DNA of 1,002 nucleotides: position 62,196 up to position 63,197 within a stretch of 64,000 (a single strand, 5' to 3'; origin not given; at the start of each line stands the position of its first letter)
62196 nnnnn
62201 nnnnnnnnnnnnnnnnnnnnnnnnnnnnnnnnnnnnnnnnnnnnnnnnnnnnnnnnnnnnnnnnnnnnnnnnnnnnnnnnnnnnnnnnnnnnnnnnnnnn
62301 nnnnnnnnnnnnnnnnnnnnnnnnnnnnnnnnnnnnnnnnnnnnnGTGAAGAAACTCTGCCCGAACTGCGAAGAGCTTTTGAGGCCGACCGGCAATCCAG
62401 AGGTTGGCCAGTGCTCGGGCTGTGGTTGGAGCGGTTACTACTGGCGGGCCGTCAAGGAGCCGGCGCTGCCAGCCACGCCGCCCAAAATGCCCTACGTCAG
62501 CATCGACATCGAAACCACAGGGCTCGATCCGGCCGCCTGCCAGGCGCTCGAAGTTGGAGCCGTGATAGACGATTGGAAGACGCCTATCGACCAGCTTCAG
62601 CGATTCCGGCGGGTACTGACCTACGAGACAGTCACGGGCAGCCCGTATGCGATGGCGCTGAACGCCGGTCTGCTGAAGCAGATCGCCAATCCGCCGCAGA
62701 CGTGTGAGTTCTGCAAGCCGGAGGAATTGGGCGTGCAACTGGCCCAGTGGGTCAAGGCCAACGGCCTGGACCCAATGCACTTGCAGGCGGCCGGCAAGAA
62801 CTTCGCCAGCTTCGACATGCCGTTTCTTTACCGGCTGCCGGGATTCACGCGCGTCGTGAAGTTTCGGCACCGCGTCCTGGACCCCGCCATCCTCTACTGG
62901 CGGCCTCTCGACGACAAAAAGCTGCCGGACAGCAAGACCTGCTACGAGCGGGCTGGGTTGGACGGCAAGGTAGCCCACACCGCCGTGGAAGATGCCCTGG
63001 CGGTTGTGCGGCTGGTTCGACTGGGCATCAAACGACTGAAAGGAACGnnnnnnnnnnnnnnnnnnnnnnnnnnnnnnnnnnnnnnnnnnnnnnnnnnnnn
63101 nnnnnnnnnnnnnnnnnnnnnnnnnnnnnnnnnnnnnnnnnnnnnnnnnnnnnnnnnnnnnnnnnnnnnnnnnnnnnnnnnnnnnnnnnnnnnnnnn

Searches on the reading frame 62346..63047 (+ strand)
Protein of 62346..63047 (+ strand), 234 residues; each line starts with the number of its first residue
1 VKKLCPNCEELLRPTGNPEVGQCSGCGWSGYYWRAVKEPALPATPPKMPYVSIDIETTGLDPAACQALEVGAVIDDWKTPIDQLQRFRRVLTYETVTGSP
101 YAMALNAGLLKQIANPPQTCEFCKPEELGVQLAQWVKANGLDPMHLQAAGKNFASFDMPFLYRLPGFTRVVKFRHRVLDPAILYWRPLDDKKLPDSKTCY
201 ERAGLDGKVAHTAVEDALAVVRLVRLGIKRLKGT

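Call 57: search_protein_families(library=phrogs, proteins=[window:62346-63047:+], max_evalue=0.0001)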
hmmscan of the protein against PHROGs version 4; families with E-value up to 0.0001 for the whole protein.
window:62346-63047:+ (234 aa): 1 family
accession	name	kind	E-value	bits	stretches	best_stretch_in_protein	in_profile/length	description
phrog_192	-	DNA, RNA and nucleotide metabolism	1.2e-15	58.7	1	46-225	104-268/397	DNA polymerase exonuclease subunit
